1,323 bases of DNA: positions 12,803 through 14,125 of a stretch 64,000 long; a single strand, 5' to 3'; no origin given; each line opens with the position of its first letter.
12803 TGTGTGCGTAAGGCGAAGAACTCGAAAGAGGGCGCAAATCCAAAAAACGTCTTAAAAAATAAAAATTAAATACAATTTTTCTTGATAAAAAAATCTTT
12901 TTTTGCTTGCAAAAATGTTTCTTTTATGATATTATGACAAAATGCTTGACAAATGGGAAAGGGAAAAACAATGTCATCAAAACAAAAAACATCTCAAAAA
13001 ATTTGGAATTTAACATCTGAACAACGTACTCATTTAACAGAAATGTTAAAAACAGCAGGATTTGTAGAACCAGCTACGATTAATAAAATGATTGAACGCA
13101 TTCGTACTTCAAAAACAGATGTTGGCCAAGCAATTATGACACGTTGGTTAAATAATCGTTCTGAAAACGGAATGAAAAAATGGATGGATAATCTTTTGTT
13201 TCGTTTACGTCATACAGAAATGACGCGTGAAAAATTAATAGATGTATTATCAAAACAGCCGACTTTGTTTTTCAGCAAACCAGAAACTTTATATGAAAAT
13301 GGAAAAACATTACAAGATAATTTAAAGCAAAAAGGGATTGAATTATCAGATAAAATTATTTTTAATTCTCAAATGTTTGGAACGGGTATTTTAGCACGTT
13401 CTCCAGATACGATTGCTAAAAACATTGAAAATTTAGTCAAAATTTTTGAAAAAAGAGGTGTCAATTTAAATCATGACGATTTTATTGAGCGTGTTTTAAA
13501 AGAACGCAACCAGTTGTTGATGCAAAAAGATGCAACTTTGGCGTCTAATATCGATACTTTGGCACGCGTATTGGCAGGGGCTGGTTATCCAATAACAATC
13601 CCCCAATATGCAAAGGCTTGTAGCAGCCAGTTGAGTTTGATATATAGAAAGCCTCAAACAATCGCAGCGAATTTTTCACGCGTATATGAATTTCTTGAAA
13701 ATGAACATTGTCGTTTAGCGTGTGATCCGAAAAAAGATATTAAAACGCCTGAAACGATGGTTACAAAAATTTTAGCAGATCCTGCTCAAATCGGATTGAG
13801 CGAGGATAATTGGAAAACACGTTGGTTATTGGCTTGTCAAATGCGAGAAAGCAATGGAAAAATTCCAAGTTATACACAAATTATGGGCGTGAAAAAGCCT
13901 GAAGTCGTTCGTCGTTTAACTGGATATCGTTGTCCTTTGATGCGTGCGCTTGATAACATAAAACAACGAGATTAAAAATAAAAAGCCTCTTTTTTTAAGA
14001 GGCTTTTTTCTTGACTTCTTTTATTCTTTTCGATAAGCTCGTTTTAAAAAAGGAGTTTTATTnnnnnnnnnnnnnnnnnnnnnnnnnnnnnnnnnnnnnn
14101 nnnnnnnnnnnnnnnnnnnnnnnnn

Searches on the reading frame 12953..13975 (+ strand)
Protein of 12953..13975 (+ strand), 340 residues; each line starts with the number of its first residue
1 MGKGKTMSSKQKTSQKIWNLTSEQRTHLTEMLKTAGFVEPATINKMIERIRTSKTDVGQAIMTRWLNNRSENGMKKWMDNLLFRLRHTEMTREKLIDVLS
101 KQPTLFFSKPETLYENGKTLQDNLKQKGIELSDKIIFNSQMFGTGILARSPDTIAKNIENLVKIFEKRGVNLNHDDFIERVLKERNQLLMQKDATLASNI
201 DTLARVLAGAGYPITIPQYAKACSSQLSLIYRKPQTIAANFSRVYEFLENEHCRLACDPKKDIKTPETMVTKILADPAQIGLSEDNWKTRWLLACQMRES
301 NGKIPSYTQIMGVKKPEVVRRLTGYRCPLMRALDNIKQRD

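Call 8: find_encoding_contigs(protein=window:12953-13975:+, flank=6000, max_places=10)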
Protein window:12953-13975:+ (340 aa): 20 contigs read that carry it; 10 places shown.
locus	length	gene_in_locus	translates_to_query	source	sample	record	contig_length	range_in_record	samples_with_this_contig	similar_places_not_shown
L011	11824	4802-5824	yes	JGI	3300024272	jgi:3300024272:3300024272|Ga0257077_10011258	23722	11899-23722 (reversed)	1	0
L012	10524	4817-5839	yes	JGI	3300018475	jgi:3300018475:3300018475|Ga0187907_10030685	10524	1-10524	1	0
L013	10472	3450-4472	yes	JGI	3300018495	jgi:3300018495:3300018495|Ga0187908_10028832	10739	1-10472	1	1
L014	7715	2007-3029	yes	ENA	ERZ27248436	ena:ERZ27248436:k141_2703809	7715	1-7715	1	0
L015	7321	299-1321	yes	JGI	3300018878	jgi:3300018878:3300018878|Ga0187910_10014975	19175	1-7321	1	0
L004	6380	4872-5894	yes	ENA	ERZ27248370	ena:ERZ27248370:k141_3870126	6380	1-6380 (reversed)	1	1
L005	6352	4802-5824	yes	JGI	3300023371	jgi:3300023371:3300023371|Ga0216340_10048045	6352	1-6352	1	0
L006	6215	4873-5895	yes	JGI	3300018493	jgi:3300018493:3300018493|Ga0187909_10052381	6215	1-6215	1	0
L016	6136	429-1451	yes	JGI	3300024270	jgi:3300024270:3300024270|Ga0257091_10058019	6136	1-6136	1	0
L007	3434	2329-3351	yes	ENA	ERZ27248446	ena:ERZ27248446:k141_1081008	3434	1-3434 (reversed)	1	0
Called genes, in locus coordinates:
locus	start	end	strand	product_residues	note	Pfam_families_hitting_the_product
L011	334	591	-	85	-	-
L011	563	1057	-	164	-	PF01381:HTH_3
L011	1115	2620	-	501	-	PF20154:LNT_N, PF00795:CN_hydrolase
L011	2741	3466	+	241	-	PF00075:RNase_H, PF13456:RVT_3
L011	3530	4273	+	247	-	PF01643:Acyl-ACP_TE, PF20791:Acyl-ACP_TE_C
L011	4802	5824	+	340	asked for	-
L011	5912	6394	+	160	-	PF04608:PgpA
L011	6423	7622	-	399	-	PF00753:Lactamase_B (weak), PF19583:ODP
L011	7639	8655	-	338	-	PF00389:2-Hacid_dh, PF02826:2-Hacid_dh_C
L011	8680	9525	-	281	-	PF12710:HAD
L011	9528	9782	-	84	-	-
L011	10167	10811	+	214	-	PF00834:Ribul_P_3_epim, PF00215:OMPdecase (faint)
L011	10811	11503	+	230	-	PF00072:Response_reg, PF00486:Trans_reg_C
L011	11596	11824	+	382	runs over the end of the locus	PF10098:DUF2336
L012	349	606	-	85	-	-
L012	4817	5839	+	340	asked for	-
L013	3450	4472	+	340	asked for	-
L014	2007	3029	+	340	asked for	-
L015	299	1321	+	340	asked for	-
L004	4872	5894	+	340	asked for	-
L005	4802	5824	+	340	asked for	-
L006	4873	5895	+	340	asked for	-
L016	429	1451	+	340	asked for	-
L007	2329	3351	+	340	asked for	-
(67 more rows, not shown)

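Call 12: search_protein_families(library=pfam, proteins=[window:12953-13975:+], max_evalue=0.01)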
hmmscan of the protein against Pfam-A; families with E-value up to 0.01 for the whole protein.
window:12953-13975:+ (340 aa): 1 family
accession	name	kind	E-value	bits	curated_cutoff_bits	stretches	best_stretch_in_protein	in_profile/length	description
PF02536.19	mTERF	-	0.00058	19.3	23.1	1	44-205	73-225/314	mTERF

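Call 13: search_protein_families(library=phrogs, proteins=[window:12953-13975:+], max_evalue=0.001)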
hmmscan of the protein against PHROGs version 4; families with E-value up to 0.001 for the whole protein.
window:12953-13975:+ (340 aa): 0 families

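Call 34: find_homologous_proteins(query=window:12953-13975:+, max_evalue=0.00001)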
Query window:12953-13975:+ (340 aa): 6 proteins with E <= 0.00001 among 2786 candidates.
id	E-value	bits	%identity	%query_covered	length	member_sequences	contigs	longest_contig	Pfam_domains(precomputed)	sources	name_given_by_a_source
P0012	1.4e-224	762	100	100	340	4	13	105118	-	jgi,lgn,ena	-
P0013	2.7e-155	534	70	98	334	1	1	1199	-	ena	-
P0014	2.4e-123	430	58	98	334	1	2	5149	-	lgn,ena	-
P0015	4.7e-117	409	55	98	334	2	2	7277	-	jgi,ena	-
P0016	1.5e-115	404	56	98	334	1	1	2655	-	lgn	-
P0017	8.7e-113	395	53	98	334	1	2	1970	-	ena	-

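Call 35: find_encoding_contigs(protein=P0015, flank=6000, max_places=4)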
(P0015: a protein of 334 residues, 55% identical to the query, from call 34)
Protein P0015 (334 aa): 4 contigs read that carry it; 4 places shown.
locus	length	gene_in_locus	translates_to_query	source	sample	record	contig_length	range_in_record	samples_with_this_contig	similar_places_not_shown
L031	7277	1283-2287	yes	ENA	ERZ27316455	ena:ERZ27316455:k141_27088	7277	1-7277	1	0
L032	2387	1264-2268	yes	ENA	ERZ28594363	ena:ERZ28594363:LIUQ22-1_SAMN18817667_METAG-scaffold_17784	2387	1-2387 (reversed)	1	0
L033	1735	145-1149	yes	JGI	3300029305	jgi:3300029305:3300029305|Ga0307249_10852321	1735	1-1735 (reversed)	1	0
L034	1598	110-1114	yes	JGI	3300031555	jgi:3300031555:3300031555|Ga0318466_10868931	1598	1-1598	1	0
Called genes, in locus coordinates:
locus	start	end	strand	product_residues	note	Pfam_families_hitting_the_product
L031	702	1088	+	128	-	-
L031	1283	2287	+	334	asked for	-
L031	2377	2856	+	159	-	PF04608:PgpA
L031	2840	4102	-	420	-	PF01435:Peptidase_M48, PF24575:TPR_Slam (faint), PF12895:ANAPC3 (faint), PF14559:TPR_19 (faint), PF13432:TPR_16 (faint), PF23914:TPR_CcmH_CycH, PF07719:TPR_2 (weak), PF13414:TPR_11 (weak)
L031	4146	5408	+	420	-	PF01019:G_glu_transpept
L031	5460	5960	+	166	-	PF02470:MlaD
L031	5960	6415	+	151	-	PF02470:MlaD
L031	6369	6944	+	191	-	PF09923:DUF2155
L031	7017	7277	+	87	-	?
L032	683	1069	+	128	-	-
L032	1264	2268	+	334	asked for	-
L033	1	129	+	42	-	?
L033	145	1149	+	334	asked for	-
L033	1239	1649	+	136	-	PF04608:PgpA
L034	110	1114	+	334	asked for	-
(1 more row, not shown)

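Call 36: find_encoding_contigs(protein=P0016, flank=3000, max_places=4)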
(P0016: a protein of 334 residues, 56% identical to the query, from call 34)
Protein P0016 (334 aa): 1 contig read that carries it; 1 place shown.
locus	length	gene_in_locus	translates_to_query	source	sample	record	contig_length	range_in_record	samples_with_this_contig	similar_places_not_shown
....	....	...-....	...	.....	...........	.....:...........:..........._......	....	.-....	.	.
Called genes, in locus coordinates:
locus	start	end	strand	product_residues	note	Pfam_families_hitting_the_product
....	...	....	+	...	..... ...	-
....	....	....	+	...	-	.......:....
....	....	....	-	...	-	?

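Call 37: find_encoding_contigs(protein=P0017, flank=3000, max_places=4)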
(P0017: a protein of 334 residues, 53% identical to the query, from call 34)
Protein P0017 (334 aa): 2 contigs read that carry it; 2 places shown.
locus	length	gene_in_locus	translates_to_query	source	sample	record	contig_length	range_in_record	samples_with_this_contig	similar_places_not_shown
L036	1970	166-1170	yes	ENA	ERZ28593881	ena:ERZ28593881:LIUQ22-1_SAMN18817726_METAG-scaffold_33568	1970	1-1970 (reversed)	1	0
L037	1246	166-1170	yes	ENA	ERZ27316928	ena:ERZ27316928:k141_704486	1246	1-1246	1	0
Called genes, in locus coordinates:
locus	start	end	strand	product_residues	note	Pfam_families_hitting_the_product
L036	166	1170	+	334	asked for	-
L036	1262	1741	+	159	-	PF04608:PgpA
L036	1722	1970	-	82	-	?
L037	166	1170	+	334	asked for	-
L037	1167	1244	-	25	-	?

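Call 74: predict_structure(alignment_id=A4)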
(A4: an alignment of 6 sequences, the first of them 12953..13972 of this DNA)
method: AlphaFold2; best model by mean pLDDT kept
length: 340 residues; sequences in the alignment: 6
mean_pLDDT: 85.0   pTM: 0.74
mean pLDDT of the five models: 85.0, 78.9, 78.3, 68.9, 58.4
residues with pLDDT >= 90: 134; 70-90: 185; 50-70: 7; < 50: 14
segments of 3 or more residues with pLDDT < 50: 1-14
pLDDT, mean of each block of 10 residues (from residue 1): 36 56 87 91 86 73 79 89 90 91 84 92 91 89 85 92 95 92 88 91 93 94 91 85 88 82 89 87 80 90 89 88 81 74
secondary structure, 60 per line:
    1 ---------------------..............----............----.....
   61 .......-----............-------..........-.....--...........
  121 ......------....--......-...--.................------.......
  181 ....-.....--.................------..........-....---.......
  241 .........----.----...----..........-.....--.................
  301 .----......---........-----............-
elements in order: H22-35 H40-51 H56-67 H73-84 H92-101 H103-107 H110-126 H133-136 H139-144 H151-167 H174-184 H186-190 H193-209 H216-225 H227-230 H234-249 H266-275 H277-281 H284-301 H307-311 H315-322 H328-339

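Call 77: fold_search(model_id=the predicted structure, library=pdb)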
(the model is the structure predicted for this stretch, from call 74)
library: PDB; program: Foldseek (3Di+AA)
matches with E <= 10: 60; with E <= 0.001: 9
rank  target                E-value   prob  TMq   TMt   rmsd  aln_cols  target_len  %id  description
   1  3n7q_A                8.5e-05  1.00  0.42  0.46   7.2       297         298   17  Crystal structure of human mitochondrial mTERF fragment (aa 99-399) in complex with a 12-mer DNA encompassing the tRNA (released 2010-06-16)
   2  5cky_O                9.3e-05  1.00  0.49  0.51   5.8       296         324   17  Crystal Structure of the MTERF1 R162A substitution bound to the termination sequence. (released 2015-11-25)
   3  5crk_O                1.1e-04  1.00  0.48  0.50   5.5       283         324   16  Crystal Structure of the MTERF1 F243A substitution bound to the termination sequence. (released 2015-11-25)
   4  3mvb_O                1.8e-04  1.00  0.48  0.50   5.5       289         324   16  Crystal structure of a triple RFY mutant of human MTERF1 bound to the termination sequence (released 2010-06-30)
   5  3mva_O                3.5e-04  1.00  0.48  0.50   5.9       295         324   16  Crystal structure of human MTERF1 bound to the termination sequence (released 2010-06-30)
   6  5crj_O                4.1e-04  1.00  0.49  0.51   6.0       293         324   17  Crystal Structure of the MTERF1 F322A substitution bound to the termination sequence. (released 2015-11-25)
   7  5co0_O                4.5e-04  1.00  0.47  0.49   5.7       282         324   16  Crystal Structure of the MTERF1 Y288A substitution bound to the termination sequence. (released 2015-11-25)
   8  3n6s_A                5.3e-04  1.00  0.47  0.46   5.6       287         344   16  Crystal structure of human mitochondrial mTERF in complex with a 15-mer DNA encompassing the tRNALeu(UUR) binding sequ (released 2010-06-16)
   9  7o9k_A2               7.8e-04  1.00  0.33  0.44  10.9       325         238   14  Human mitochondrial ribosome large subunit assembly intermediate with MTERF4-NSUN4, MRM2, MTG1, the MALSU module, GTP (released 2021-06-30)
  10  4fp9_B                4.5e-03  1.00  0.31  0.41  10.5       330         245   14  Human MTERF4-NSUN4 protein complex (released 2012-09-12)
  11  3m66                  9.2e-03  1.00  0.38  0.45  10.5       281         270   15  Crystal structure of human Mitochondrial Transcription Termination Factor 3 (released 2010-05-05)
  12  9hcg_y                1.2e-02  1.00  0.38  0.51   8.5       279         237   15  Mouse mitoribosome large subunit assembly intermediate bound to NSUN4, METRF4, MRM2, GTPBP7 and MALSU1-L0R8F8-mt-ACP c (released 2025-06-18)
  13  7pkt_N                1.5e-02  1.00  0.39  0.46   8.9       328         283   11  Large subunit of the Chlamydomonas reinhardtii mitoribosome (released 2022-06-15)
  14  7of3_G                1.5e-02  1.00  0.34  0.46  12.2       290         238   16  Structure of a human mitochondrial ribosome large subunit assembly intermediate in complex with MTERF4-NSUN4 (dataset2 (released 2021-05-19)
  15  7odr_y                1.5e-02  1.00  0.31  0.40  11.5       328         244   14  State A of the human mitoribosomal large subunit assembly intermediate (released 2021-06-23)
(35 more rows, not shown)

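Call 87: search_protein_representatives(alignment_id=A4)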
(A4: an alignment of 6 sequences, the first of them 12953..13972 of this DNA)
Query: 6 sequences, 334 profile positions. Proteins with E-value up to 0.001 (for the whole library): 209; up to 1e-10: 67; up to 1e-30: 6. The best 150 are listed.
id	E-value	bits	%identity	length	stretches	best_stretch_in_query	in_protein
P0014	1.5e-194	662.1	-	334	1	1-334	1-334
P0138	1.9e-79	283.8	-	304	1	6-294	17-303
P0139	7.0e-78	278.6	-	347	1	8-334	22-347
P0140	1.9e-33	132.5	-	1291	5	79-245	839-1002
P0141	5.3e-33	131.1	-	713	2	64-314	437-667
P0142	3.8e-31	125.0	-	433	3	76-245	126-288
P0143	1.2e-29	120.1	-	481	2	75-291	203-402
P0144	4.5e-29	118.2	-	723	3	137-239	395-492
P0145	5.9e-27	111.2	-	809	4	67-239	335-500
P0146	9.2e-26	107.3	-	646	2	79-245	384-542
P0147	1.7e-25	106.4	-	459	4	137-241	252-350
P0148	5.2e-25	104.8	-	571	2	59-245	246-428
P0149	2.8e-23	99.1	-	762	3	78-300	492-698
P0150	3.8e-23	98.7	-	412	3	76-245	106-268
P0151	5.5e-23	98.2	-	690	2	78-252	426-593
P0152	5.6e-22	94.9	-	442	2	89-247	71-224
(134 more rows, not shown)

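Call 88: search_protein_families(library=pfam, proteins=[P0138, P0139, P0140, P0141, P0142, P0143, P0146, P0148, P0150, P0152], max_evalue=0.001)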
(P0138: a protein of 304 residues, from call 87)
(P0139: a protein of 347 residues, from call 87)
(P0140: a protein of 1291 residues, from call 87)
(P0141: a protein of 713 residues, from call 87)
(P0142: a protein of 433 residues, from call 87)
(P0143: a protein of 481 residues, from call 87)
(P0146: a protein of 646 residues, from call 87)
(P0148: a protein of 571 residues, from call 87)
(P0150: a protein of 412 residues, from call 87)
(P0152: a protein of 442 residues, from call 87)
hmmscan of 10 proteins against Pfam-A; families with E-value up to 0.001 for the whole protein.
P0138 (304 aa): 0 families

P0139 (347 aa): 0 families

P0140 (1291 aa): 1 family
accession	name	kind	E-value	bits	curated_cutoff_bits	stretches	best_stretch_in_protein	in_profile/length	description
PF02536.19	mTERF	-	2.3e-14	53.5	23.1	2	953-1154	70-261/314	mTERF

P0141 (713 aa): 7 families
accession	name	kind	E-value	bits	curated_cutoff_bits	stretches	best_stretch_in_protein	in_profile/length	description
PF02536.19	mTERF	-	3.3e-21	75.9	23.1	3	212-375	107-263/314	mTERF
PF05402.18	PqqD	-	2.6e-08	34.5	23.4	0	551-574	43-66/67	Coenzyme PQQ synthesis protein D (PqqD)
PF23202.1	PAH_ZNF598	-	3.5e-08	34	25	0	444-493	24-70/83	ZNF598 PAH domain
PF02120.21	Flg_hook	-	0.00041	20.6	29.8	0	361-382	51-72/85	Flagellar hook-length control protein FliK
PF13730.12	HTH_36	-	0.00084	19.5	25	0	212-235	27-50/55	Helix-turn-helix domain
PF13518.12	HTH_28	-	0.00096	19.6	25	0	215-231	17-33/52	Helix-turn-helix domain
PF04545.22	Sigma70_r4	-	0.00097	19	24.1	0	193-238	4-48/50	Sigma-70, region 4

P0142 (433 aa): 3 families
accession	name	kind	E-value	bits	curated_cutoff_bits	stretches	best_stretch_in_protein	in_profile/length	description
PF02536.19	mTERF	-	6.9e-08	32.2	23.1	1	83-239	105-255/314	mTERF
PF23202.1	PAH_ZNF598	-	7.1e-07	29.9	25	0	237-287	23-70/83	ZNF598 PAH domain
PF07499.19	RuvA_C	-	2.8e-06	28.1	24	0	243-263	27-45/47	RuvA, C-terminal domain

P0143 (481 aa): 9 families
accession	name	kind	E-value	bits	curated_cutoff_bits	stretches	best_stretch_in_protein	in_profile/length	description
PF02536.19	mTERF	-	8.7e-09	35.2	23.1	1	157-326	101-264/314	mTERF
PF02120.21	Flg_hook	-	2.2e-08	34.2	29.8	0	194-217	51-74/85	Flagellar hook-length control protein FliK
PF18618.6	HP0268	-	2.2e-07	31.6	25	0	92-136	14-59/80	HP0268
PF05402.18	PqqD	-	5.1e-06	27.2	23.4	0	54-95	24-66/67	Coenzyme PQQ synthesis protein D (PqqD)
PF23202.1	PAH_ZNF598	-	1.6e-05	25.6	25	0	160-209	24-70/83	ZNF598 PAH domain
PF12666.12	PrgI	-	0.00019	22.4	27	0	128-146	63-81/91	PrgI family protein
PF09924.15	LPG_synthase_C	-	0.00059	19.4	27.5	0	315-333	117-135/298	Phosphatidylglycerol lysyltransferase, C-terminal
PF19277.4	GPAT_C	-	0.00075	19.3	25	0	224-253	219-248/344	Glycerol-3-phosphate acyltransferase C-terminal region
PF25826.1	DUF7952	-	0.00076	20.1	33.4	0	56-103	70-114/131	Domain of unknown function (DUF7952)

P0146 (646 aa): 4 families
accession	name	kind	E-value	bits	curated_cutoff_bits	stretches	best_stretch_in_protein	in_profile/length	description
PF02536.19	mTERF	-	6.5e-11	42.1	23.1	2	100-383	66-261/314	mTERF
PF23202.1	PAH_ZNF598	-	1.8e-10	41.4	25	0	492-553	23-81/83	ZNF598 PAH domain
PF04545.22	Sigma70_r4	-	2.9e-07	30.3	24.1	1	199-245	4-48/50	Sigma-70, region 4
PF16087.11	DUF4817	-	4e-06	26.8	22.6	0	453-466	39-52/55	Helix-turn-helix domain (DUF4817)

P0148 (571 aa): 9 families
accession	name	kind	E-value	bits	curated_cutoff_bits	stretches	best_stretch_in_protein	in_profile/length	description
PF21983.2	NikA-like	-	2.3e-09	37.7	27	0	301-323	19-41/72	Mobilization protein NikA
PF23202.1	PAH_ZNF598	-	2.6e-07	31.3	25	0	290-348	18-71/83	ZNF598 PAH domain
PF04545.22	Sigma70_r4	-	1e-06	28.6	24.1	1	199-244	5-48/50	Sigma-70, region 4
PF21148.3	NSUN5_fdxn-like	-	2.3e-06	28.4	24.5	0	412-438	8-34/78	NOL1/NOP2/Sun domain family member 5, ferredoxin-like domain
PF16711.10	SCAB-ABD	-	0.00011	22.5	25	0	338-347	21-30/43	Actin-binding domain of plant-specific actin-binding protein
PF00141.28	peroxidase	-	0.00046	20.5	27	0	326-354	114-140/237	Peroxidase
PF05402.18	PqqD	-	0.00049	20.8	23.4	0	325-350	41-66/67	Coenzyme PQQ synthesis protein D (PqqD)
PF07531.19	TAFH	-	0.00052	20.4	27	0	325-358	14-47/90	NHR1 homology to TAF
PF13518.12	HTH_28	-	0.00066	20.1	25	0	210-238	8-34/52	Helix-turn-helix domain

P0150 (412 aa): 3 families
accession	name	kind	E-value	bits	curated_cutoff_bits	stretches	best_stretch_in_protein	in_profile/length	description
PF02536.19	mTERF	-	7.1e-11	42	23.1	2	138-342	102-286/314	mTERF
PF12213.14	Dpoe2NT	-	0.00029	21.6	24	0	128-162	31-65/73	DNA polymerases epsilon N terminal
PF23202.1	PAH_ZNF598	-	0.0003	21.5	25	0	125-190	10-71/83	ZNF598 PAH domain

P0152 (442 aa): 1 family
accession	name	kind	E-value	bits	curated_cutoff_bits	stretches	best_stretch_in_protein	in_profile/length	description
PF23202.1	PAH_ZNF598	-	0.00027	21.6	25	0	92-142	24-71/83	ZNF598 PAH domain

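Call 89: find_encoding_contigs(protein=P0139, flank=5000, max_places=5)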
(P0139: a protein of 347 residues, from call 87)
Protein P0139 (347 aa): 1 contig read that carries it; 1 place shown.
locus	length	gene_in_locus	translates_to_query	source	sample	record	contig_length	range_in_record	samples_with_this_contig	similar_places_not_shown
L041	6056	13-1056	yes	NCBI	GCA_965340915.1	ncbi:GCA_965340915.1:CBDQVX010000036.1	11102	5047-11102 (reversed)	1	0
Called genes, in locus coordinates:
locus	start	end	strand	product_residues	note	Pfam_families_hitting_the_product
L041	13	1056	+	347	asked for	-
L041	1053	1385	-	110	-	-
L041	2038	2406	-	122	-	PF04956:TrbC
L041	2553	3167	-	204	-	PF03167:UDG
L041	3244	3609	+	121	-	PF00072:Response_reg, PF20161:VpsR (weak)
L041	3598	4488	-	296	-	PF02016:Peptidase_S66, PF17676:Peptidase_S66C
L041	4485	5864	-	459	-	PF01225:Mur_ligase, PF08245:Mur_ligase_M, PF02875:Mur_ligase_C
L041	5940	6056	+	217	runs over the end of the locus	-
